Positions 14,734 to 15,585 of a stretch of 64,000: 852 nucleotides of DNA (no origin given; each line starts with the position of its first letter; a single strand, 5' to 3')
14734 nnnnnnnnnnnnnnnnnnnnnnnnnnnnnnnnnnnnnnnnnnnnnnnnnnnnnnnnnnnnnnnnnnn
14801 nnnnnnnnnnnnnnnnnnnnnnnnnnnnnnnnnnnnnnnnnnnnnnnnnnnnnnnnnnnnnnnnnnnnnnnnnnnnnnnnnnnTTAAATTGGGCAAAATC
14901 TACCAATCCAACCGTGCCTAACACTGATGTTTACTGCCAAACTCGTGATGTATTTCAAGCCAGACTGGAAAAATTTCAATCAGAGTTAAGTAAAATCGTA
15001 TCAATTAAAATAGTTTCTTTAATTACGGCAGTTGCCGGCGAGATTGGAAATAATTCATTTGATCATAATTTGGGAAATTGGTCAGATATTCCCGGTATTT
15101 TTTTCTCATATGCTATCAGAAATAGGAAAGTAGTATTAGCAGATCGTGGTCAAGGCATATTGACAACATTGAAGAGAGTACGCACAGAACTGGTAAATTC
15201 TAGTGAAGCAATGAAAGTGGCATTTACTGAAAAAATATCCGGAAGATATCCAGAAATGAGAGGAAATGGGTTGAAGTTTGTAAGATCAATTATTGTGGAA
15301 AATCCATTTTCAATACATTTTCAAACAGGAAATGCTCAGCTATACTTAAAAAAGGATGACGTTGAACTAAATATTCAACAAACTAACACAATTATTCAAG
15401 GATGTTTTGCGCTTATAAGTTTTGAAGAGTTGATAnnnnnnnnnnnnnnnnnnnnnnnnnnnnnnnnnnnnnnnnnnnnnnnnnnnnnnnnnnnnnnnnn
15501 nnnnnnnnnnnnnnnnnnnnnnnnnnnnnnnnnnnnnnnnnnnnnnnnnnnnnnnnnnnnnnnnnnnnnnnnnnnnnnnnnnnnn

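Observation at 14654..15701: MerR-type HTH fused to an anti-sigma-like GHKL ATPase, overlapped with a STAS-like partner: a partner-switching pair wired directly to DNA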

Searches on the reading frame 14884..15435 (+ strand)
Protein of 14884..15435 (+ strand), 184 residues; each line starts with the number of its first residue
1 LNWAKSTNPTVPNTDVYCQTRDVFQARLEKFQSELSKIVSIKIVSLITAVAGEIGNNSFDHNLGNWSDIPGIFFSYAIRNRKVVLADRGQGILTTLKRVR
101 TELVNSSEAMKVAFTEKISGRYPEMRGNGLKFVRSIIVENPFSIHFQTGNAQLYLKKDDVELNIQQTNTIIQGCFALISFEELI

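Call 20: search_protein_representatives(protein=window:14884-15435:+)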
Query: 184 residues. Proteins with E-value up to 0.001 (for the whole library): 310; up to 1e-10: 220; up to 1e-30: 67. The best 150 are listed.
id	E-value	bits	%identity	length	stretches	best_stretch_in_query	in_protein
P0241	3.0e-66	238.5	59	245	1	2-181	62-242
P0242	5.8e-59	214.8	57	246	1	2-180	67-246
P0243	1.1e-55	204.2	53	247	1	2-180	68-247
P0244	3.8e-55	202.4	55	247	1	2-180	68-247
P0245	2.1e-53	196.7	53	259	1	3-180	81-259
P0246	3.9e-49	182.8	51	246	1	3-180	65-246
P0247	1.2e-48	181.3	79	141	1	29-136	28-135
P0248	2.2e-48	180.4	51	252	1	2-180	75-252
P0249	5.0e-48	179.2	53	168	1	16-180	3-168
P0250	5.1e-48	179.2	51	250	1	3-180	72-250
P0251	5.2e-48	179.2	53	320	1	2-180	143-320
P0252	2.0e-47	177.2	49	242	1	3-180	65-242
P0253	2.8e-47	176.8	49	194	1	9-180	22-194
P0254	3.7e-47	176.4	48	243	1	2-180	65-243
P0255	4.9e-47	176.0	65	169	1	58-184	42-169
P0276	3.7e-42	160.1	48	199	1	1-179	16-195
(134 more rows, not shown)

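Call 51: find_homologous_proteins(query=P0276)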
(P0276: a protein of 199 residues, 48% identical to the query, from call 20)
Query P0276 (199 aa): 2603 proteins with E <= 0.001 among 2773 candidates; the best 120 are listed.
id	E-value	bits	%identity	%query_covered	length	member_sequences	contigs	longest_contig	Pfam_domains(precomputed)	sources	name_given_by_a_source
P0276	1.2e-133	461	100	100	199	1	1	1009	-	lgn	-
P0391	4.9e-77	276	63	99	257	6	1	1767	-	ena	-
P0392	9.5e-72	259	58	100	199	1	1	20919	-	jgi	jgi:hypothetical protein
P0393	2.0e-69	252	56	97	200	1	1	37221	-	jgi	jgi:hypothetical protein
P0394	4.0e-68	247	56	99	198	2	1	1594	-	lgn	-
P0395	4.1e-66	241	54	98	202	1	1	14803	-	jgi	jgi:hypothetical protein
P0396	8.8e-64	233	52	100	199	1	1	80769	-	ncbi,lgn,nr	ncbi:MAG: hypothetical protein PHZ00_00225 [Candidatus Peribacteraceae bacterium]|nr:hypothetical pr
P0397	8.8e-59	217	51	98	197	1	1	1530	-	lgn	-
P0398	3.7e-57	211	51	93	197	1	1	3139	-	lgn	-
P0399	7.2e-57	211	52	94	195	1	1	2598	-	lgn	-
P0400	8.2e-57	210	50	94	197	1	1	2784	-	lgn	-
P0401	1.2e-56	210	52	89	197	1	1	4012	-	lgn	-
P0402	1.4e-54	203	51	95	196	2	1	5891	-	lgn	-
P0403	1.7e-54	203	50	96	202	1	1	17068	-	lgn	-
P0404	1.9e-54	203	53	93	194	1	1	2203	-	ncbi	-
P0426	6.2e-48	181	52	91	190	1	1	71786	-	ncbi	-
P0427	7.0e-48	181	50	91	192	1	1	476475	-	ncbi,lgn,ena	-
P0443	4.1e-47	179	51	92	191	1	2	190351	-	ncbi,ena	ncbi:MAG: hypothetical protein AAB405_01180 [Patescibacteria group bacterium]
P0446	5.0e-47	178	46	98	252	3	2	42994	PF13412.13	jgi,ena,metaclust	metaclust:\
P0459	1.5e-46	177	50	91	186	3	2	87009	-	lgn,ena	-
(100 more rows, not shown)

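Call 52: find_encoding_contigs(protein=P0427, flank=3000, max_places=2)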
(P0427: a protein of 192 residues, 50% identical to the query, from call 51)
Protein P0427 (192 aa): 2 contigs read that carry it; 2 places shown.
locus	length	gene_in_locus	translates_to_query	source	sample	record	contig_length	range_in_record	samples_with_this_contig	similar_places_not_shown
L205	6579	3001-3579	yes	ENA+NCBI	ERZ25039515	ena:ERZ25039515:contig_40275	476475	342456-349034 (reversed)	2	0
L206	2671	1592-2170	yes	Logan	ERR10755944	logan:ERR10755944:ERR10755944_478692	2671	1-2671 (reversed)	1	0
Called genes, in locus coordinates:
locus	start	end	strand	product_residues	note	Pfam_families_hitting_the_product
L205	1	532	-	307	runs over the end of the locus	PF13518:HTH_28 (faint), PF13565:HTH_32 (weak), PF00665:rve, PF13683:rve_3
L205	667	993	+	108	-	-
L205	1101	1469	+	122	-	PF24709:DUF7670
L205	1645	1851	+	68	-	-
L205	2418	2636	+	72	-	-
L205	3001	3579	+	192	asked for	-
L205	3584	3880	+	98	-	PF14213:DUF4325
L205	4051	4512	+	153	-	-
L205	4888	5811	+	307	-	-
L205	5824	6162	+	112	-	-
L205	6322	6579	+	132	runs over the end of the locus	PF07883:Cupin_2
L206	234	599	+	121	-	-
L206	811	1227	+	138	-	-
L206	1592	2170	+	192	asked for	-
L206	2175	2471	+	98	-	PF14213:DUF4325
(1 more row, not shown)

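Call 53: find_encoding_contigs(protein=P0396, flank=3000, max_places=2)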
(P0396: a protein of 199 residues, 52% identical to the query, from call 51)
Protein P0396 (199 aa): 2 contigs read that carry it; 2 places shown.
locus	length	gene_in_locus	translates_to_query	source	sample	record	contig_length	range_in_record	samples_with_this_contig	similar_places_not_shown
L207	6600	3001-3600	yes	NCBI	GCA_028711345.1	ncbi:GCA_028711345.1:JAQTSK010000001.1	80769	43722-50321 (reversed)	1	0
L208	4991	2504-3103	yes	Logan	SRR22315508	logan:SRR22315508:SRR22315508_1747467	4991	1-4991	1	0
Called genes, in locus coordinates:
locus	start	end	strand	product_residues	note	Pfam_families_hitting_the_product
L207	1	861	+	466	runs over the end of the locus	PF26299:MurL_N, PF26298:MurL_epimerase_C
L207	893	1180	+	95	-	-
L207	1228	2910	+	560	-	-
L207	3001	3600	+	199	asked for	-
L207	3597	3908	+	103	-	PF14213:DUF4325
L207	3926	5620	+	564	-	-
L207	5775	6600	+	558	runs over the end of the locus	-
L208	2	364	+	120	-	?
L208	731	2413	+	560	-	-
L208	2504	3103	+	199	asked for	-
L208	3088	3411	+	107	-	PF14213:DUF4325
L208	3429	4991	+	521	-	?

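Call 54: find_encoding_contigs(protein=P0446, flank=3000, max_places=2)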
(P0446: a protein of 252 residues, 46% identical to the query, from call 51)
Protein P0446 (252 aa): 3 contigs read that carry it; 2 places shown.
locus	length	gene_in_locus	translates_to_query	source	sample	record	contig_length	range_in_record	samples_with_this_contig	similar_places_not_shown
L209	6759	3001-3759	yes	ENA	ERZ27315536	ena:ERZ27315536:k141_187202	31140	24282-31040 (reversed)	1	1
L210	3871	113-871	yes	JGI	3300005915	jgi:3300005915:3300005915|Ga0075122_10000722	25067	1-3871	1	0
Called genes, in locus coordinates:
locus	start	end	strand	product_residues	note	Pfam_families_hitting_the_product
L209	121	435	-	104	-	PF07784:DUF1622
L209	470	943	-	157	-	PF22784:PTP-SAK, PF00782:DSPc, PF22785:Tc-R-P, PF22741:PTP-NADK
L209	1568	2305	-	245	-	PF01978:TrmB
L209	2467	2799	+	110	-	-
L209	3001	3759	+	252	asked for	PF13412:HTH_24 (weak)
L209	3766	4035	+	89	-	PF14213:DUF4325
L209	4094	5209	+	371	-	PF06103:DUF948 (faint), PF02646:RmuC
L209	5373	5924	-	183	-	-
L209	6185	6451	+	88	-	PF01649:Ribosomal_S20p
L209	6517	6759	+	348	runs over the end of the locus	PF00990:GGDEF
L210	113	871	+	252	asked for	PF13412:HTH_24 (weak)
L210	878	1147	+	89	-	PF14213:DUF4325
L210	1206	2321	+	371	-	PF06103:DUF948 (faint), PF02646:RmuC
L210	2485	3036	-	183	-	-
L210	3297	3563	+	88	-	PF01649:Ribosomal_S20p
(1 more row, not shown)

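Call 77: find_encoding_contigs(protein=P0443, flank=1500, max_places=1)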
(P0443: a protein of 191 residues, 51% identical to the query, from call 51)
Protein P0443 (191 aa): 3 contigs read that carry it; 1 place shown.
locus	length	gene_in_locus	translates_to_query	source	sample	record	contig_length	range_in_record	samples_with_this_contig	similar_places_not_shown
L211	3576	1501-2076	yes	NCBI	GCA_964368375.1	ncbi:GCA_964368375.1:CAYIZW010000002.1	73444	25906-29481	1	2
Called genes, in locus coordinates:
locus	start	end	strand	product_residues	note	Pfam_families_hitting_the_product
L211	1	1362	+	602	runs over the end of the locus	PF01471:PG_binding_1 (weak), PF10342:Kre9_KNH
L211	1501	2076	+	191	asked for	-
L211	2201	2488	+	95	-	PF14213:DUF4325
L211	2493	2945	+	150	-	PF02502:LacAB_rpiB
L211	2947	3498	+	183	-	PF01862:PvlArgDC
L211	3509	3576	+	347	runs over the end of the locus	PF00044:Gp_dh_N, PF02800:Gp_dh_C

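Call 78: find_encoding_contigs(protein=P0426, flank=1500, max_places=1)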
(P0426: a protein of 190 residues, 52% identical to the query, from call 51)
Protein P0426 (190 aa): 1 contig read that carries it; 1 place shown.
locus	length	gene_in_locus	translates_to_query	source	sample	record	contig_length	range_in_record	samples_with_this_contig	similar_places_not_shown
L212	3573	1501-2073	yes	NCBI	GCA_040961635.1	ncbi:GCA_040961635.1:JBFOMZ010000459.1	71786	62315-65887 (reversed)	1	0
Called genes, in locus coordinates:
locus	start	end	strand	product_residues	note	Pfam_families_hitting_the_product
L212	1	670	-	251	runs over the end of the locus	PF01978:TrmB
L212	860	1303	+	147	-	-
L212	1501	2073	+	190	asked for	-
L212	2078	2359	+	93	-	PF14213:DUF4325 (weak)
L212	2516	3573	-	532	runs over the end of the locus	PF01743:PolyA_pol, PF12627:PolyA_pol_RNAbd, PF01966:HD, PF13735:tRNA_NucTran2_2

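Call 79: find_encoding_contigs(protein=P0459, flank=1500, max_places=1)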
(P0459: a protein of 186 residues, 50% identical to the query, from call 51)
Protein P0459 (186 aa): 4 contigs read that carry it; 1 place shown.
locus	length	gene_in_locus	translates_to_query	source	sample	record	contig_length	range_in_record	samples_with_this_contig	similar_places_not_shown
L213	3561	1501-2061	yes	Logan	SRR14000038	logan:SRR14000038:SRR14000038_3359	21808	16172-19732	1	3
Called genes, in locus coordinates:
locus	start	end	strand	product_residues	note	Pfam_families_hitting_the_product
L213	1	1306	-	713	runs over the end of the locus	PF00270:DEAD, PF04851:ResIII (weak), PF00271:Helicase_C, PF16124:RecQ_Zn_bind, PF09382:RQC, PF00570:HRDC, PF11408:Helicase_Sgs1 (weak), PF14493:HTH_40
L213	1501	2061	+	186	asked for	-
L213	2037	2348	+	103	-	PF14213:DUF4325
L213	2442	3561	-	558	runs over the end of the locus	PF01743:PolyA_pol, PF12627:PolyA_pol_RNAbd, PF01966:HD, PF13735:tRNA_NucTran2_2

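Call 80: find_encoding_contigs(protein=P0393, flank=1500, max_places=1)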
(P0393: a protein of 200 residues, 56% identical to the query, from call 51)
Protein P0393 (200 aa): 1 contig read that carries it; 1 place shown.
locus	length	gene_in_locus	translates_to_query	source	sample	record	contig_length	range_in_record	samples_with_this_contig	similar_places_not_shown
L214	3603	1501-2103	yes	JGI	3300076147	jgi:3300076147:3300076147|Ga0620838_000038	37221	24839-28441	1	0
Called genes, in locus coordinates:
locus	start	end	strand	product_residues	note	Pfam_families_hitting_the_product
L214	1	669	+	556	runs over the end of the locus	-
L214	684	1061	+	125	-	PF05168:HEPN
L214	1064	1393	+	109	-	PF01909:NTP_transf_2, PF18765:Polbeta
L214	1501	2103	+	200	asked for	-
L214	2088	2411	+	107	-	PF14213:DUF4325 (weak)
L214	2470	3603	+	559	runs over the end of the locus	-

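Call 82: search_dna_similar(query=window:14884-15435:+, collection=phages, mode=protein, max_evalue=0.01, max_rows=10)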
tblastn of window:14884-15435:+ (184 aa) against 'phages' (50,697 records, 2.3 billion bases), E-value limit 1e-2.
No match.

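Call 83: search_dna_similar(query=window:14884-15435:+, collection=plasmids, mode=protein, max_evalue=0.01, max_rows=10)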
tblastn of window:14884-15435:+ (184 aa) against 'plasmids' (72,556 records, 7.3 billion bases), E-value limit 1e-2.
No match.
